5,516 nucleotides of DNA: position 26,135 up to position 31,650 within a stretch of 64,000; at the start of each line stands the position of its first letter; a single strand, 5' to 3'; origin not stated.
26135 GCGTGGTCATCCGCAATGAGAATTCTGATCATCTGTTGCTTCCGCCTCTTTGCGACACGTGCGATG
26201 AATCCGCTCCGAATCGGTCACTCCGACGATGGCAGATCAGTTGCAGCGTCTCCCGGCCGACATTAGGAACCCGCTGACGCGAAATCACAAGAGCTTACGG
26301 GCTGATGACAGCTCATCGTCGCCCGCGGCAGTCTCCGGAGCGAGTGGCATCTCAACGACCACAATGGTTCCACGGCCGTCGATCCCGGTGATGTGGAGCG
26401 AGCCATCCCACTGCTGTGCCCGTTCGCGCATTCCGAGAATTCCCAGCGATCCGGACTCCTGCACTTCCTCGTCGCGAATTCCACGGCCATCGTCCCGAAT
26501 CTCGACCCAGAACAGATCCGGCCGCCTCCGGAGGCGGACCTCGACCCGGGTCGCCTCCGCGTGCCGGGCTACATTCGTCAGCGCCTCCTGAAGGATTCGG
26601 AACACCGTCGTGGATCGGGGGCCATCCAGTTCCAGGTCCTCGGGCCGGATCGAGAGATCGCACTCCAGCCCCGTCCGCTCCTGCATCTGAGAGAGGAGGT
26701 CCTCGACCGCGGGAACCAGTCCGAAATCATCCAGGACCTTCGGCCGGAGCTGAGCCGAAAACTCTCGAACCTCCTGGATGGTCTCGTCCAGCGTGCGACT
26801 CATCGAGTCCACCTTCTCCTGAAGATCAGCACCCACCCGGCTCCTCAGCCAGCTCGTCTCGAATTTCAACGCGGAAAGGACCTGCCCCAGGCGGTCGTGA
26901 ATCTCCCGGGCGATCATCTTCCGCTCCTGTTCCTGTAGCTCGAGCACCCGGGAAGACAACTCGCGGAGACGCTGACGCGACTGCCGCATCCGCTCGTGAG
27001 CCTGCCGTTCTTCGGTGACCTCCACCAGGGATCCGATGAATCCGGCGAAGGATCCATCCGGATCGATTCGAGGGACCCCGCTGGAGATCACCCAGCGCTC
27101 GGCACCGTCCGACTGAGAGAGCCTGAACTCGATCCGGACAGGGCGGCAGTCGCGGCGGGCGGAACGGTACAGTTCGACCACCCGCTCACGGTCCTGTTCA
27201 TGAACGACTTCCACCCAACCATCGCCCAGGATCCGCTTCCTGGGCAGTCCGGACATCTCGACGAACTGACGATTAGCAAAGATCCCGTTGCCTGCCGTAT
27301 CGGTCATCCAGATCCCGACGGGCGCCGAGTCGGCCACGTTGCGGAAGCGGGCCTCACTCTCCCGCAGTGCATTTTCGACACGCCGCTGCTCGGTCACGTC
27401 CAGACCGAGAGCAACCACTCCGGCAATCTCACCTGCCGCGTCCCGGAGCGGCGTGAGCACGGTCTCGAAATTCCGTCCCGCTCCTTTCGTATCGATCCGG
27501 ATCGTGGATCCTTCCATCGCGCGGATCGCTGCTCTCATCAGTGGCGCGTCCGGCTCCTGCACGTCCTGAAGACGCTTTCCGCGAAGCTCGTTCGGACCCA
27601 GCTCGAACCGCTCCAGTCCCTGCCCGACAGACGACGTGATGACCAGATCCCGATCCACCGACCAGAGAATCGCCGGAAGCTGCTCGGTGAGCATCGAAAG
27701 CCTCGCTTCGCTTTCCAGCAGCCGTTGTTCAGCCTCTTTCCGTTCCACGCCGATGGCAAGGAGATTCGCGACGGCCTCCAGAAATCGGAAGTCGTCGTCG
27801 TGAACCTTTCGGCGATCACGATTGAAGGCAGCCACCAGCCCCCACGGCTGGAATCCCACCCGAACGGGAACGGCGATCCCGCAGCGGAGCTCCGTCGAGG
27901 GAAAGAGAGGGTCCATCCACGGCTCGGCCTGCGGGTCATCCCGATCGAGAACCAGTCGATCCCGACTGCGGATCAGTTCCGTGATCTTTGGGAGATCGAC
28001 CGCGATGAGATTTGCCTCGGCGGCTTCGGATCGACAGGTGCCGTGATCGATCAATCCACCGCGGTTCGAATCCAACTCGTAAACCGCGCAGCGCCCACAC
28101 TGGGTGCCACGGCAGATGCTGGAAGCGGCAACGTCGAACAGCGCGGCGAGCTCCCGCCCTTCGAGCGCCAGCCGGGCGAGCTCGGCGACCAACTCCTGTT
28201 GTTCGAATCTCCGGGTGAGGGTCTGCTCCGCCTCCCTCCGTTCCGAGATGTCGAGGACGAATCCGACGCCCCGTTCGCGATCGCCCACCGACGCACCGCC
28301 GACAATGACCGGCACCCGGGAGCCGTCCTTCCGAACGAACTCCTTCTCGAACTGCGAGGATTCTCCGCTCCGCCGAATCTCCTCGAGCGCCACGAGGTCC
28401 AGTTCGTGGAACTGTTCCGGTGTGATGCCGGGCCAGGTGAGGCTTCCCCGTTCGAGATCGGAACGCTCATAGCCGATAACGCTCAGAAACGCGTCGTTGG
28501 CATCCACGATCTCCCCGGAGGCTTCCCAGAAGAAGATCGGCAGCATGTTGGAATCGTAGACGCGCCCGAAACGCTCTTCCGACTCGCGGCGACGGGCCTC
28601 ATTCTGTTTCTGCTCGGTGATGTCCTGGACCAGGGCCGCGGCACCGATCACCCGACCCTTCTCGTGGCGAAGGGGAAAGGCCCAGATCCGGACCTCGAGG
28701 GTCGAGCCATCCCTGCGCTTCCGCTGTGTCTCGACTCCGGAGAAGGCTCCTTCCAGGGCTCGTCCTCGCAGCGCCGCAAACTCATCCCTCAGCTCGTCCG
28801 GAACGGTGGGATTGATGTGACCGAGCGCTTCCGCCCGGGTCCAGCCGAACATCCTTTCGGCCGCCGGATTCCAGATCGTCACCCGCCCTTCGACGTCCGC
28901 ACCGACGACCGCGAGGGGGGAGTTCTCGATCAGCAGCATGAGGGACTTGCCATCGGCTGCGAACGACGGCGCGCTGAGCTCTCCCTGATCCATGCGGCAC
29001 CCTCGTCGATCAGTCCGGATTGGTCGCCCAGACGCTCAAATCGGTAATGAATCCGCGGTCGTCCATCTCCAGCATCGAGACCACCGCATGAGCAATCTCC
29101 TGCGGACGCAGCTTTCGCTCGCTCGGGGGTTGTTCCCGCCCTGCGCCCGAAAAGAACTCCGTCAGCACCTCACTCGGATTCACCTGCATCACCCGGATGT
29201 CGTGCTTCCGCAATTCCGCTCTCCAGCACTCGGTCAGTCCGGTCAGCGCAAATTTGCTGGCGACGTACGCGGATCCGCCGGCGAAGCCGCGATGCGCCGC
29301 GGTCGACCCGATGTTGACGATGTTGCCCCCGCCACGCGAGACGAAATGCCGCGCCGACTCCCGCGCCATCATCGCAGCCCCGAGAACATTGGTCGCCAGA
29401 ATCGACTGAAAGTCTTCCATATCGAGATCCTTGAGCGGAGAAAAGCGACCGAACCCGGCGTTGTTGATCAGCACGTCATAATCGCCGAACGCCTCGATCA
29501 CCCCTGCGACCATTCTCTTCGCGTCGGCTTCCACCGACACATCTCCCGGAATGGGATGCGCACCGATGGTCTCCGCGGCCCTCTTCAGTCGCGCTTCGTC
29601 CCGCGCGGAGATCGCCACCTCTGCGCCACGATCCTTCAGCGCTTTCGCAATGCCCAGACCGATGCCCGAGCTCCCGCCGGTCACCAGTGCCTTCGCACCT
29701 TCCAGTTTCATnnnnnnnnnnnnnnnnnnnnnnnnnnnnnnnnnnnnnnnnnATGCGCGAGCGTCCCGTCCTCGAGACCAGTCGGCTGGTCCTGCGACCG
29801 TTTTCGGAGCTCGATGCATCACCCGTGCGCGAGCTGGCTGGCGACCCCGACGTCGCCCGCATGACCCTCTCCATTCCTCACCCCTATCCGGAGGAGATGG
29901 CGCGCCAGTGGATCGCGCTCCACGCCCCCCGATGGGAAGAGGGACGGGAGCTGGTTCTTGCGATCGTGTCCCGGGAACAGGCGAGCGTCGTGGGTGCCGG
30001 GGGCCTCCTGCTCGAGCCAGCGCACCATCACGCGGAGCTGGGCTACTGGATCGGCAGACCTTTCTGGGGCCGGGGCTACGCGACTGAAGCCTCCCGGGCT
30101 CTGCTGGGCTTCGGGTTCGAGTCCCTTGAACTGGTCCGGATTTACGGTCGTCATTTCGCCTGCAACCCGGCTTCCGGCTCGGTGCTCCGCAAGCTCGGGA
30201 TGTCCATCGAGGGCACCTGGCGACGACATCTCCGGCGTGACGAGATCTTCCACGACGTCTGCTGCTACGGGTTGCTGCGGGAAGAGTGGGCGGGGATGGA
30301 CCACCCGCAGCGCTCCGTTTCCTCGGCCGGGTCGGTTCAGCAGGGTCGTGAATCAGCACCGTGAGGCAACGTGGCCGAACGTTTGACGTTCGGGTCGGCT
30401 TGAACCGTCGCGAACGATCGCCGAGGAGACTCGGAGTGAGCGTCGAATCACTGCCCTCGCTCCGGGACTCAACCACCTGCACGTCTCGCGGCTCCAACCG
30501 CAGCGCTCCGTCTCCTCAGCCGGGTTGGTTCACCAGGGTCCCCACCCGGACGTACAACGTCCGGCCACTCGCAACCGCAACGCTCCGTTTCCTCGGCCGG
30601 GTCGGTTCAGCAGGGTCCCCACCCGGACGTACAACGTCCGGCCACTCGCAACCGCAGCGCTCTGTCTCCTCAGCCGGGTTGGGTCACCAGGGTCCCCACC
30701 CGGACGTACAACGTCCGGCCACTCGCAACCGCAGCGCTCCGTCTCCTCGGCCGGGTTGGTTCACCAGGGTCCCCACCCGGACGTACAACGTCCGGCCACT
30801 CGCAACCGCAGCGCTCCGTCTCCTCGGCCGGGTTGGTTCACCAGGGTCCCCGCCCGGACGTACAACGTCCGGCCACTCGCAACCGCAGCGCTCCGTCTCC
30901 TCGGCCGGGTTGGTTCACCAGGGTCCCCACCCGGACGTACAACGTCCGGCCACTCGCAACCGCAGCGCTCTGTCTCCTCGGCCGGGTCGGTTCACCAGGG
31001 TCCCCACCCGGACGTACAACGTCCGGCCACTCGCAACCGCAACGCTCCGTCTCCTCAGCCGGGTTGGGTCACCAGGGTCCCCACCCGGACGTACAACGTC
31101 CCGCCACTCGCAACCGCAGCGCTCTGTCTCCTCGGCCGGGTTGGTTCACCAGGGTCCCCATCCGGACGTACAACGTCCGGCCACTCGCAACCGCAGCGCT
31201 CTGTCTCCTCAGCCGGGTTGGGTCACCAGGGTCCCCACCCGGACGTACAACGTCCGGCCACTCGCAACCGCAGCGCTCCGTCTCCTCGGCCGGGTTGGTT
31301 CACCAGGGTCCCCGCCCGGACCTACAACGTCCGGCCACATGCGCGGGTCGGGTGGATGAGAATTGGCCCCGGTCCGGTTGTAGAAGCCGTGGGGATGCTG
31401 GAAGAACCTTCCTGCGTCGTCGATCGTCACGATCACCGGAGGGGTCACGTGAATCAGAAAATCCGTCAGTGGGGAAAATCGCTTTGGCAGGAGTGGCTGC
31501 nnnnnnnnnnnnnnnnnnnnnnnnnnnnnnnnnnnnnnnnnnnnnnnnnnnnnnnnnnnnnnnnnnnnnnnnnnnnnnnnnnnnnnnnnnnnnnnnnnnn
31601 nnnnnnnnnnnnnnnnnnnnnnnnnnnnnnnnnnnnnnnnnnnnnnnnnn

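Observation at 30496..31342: Eleven exact-length 77-bp tandem repeats, each with a perfect hairpin, lie between a GNAT gene and lepB as a non-coding array of unknown function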

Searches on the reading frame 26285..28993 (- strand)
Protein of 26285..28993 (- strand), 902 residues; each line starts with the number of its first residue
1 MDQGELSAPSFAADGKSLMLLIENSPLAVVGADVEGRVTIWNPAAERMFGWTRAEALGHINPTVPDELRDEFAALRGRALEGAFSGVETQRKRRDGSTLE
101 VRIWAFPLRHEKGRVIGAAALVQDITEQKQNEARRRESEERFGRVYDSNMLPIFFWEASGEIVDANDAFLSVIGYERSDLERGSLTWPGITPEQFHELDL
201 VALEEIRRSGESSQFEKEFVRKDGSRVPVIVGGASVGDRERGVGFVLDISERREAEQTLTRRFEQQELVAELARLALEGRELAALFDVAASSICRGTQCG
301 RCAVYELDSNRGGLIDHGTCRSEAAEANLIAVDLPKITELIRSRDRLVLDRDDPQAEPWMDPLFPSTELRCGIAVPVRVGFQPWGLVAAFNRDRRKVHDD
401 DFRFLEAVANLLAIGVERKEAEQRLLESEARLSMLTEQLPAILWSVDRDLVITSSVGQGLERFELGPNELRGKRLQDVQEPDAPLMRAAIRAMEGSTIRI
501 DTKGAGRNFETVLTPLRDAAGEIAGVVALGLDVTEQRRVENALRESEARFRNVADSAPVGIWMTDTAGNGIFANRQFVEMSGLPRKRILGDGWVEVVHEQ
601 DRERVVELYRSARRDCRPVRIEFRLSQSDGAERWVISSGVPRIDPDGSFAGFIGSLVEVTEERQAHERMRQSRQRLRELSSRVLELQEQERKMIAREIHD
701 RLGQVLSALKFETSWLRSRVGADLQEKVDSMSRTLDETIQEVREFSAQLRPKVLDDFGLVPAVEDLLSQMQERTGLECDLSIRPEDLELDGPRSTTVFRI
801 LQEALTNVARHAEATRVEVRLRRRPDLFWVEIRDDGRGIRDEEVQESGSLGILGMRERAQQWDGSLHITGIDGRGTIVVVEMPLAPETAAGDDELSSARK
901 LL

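Call 11: search_protein_families(library=pfam, proteins=[window:26285-28993:-], max_evalue=0.01)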
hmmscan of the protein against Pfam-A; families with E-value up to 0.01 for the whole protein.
window:26285-28993:- (902 aa): 14 families
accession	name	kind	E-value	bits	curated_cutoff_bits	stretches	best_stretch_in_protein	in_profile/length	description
PF08448.16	PAS_4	-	1.1e-48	164.5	23.1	3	23-129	2-109/110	PAS fold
PF00989.32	PAS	-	2.2e-45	153.8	22.6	4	549-654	2-108/113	PAS fold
PF13426.13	PAS_9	-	2.4e-40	137.4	27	3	158-251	9-103/103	PAS domain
PF08447.18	PAS_3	-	4.5e-25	88.2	25.6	2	571-654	2-87/89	PAS fold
PF13188.13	PAS_8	-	1.5e-21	75.9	21.8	3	548-602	1-55/65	PAS domain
PF02518.31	HATPase_c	-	2.9e-14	53.9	26.4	1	796-885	5-110/111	Histidine kinase-, DNA gyrase B-, and HSP90-like ATPase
PF07730.19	HisKA_3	-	5.2e-14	53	24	1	690-754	1-68/68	Histidine kinase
PF01590.32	GAF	-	7.3e-13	49.6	22.4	1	282-414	2-131/133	GAF domain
PF13185.12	GAF_2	-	2.6e-11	44.3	28.6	1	281-417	3-136/136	GAF domain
PF13596.12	PAS_10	-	1.5e-09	38.9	22.1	1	20-126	3-106/106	PAS domain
PF13492.12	GAF_3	-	4.2e-08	34.1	27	1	283-418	3-129/129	GAF domain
PF13581.12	HATPase_c_2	-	6.7e-06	26.6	27.4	1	797-848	32-87/127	Histidine kinase-like ATPase domain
PF12860.13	PAS_7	-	0.00016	22.2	27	0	558-588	5-35/115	PAS fold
PF13589.12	HATPase_c_3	-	0.0042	17.6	25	1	799-852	5-56/137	Histidine kinase-, DNA gyrase B-, and HSP90-like ATPase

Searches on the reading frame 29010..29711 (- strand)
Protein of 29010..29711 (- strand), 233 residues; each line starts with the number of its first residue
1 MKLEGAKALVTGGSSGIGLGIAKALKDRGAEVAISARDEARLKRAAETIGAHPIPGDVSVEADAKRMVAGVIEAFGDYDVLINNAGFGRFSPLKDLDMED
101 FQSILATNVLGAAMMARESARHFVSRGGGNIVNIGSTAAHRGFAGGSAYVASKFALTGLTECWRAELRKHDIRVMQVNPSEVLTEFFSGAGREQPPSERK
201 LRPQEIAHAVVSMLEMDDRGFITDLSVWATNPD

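Call 11: search_protein_families(library=pfam, proteins=[window:29010-29711:-], max_evalue=0.01)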
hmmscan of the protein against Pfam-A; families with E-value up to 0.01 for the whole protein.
window:29010-29711:- (233 aa): 6 families
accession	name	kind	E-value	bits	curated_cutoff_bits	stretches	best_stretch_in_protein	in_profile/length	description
PF00106.31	adh_short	-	4.2e-51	173.6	26.6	1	8-189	3-189/195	short chain dehydrogenase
PF13561.12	adh_short_C2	-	2.7e-41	142.1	27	1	15-223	6-225/236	Enoyl-(Acyl carrier protein) reductase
PF08659.16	KR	-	7.3e-11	42.7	22.6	1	8-165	3-165/180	KR domain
PF13460.12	NAD_binding_10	-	0.00026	21.4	27.2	1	12-110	1-82/184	NAD(P)H-binding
PF01370.27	Epimerase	-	0.00029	20.8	20.9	1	8-186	1-176/240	NAD dependent epimerase/dehydratase family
PF00107.32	ADH_zinc_N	-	0.0011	19.3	31.8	1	16-86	1-67/129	Zinc-binding dehydrogenase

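Call 26: list_cluster_members(proteins=[P0001, P0002, P0003, window:29010-29711:-, window:29753-30364:+, window:31449-32147:+, window:31356-32147:+, window:31395-32147:+, window:34321-35457:+, window:32148-34130:-])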
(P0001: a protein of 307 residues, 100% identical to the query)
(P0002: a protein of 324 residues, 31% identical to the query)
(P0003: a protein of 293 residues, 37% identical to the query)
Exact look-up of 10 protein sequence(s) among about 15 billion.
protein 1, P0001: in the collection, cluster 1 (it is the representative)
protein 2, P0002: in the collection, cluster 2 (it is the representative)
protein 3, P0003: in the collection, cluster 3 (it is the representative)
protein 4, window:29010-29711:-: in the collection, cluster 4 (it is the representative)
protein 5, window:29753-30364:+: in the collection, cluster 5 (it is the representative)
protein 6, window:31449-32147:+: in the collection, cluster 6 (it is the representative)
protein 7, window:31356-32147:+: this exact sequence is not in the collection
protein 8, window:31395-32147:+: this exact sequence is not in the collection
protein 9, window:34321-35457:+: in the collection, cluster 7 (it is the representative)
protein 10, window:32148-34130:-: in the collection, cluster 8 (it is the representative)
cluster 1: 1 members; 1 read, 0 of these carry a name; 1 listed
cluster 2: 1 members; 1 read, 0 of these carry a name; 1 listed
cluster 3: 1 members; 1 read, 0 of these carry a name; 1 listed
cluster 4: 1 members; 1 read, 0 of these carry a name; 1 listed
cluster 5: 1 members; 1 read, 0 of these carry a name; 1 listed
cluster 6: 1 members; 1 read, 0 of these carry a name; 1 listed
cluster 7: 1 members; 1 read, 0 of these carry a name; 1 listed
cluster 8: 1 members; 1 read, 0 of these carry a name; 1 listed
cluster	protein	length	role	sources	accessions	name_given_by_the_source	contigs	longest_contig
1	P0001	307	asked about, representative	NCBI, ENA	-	-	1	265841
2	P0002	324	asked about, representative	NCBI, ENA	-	-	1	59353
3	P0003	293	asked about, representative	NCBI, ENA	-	-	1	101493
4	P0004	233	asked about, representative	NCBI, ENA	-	-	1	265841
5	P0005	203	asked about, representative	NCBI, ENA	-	-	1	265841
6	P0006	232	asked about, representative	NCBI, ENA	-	-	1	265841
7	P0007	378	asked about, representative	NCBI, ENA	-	-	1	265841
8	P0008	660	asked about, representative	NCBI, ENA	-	-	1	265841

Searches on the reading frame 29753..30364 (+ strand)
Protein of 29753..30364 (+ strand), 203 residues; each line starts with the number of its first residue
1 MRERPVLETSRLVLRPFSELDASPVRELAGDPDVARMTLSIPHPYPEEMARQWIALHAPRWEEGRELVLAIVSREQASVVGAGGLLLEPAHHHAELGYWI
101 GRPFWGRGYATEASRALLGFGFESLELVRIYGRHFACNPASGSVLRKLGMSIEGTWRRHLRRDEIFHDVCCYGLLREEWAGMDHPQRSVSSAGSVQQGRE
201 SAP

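Call 11: search_protein_families(library=pfam, proteins=[window:29753-30364:+], max_evalue=0.01)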
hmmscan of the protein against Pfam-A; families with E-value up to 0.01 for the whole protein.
window:29753-30364:+ (203 aa): 2 families
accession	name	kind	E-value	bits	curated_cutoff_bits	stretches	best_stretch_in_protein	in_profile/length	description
PF13302.13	Acetyltransf_3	-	7.3e-34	117.9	25.4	1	11-150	1-137/138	Acetyltransferase (GNAT) domain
PF00583.31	Acetyltransf_1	-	6.2e-07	30.1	20.7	1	44-149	15-115/116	Acetyltransferase (GNAT) family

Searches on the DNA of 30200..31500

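Call 58: search_rna_families(source=window, start=30200, end=31500, threshold=evalue, max_evalue=1)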
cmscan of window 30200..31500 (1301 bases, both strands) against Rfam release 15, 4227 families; matches with E-value up to 1: 1.
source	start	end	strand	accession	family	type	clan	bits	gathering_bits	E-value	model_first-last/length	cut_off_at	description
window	30363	30398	-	RF01333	CRISPR-DR20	Gene; CRISPR;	-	20.8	42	0.23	1-36/36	no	CRISPR RNA direct repeat element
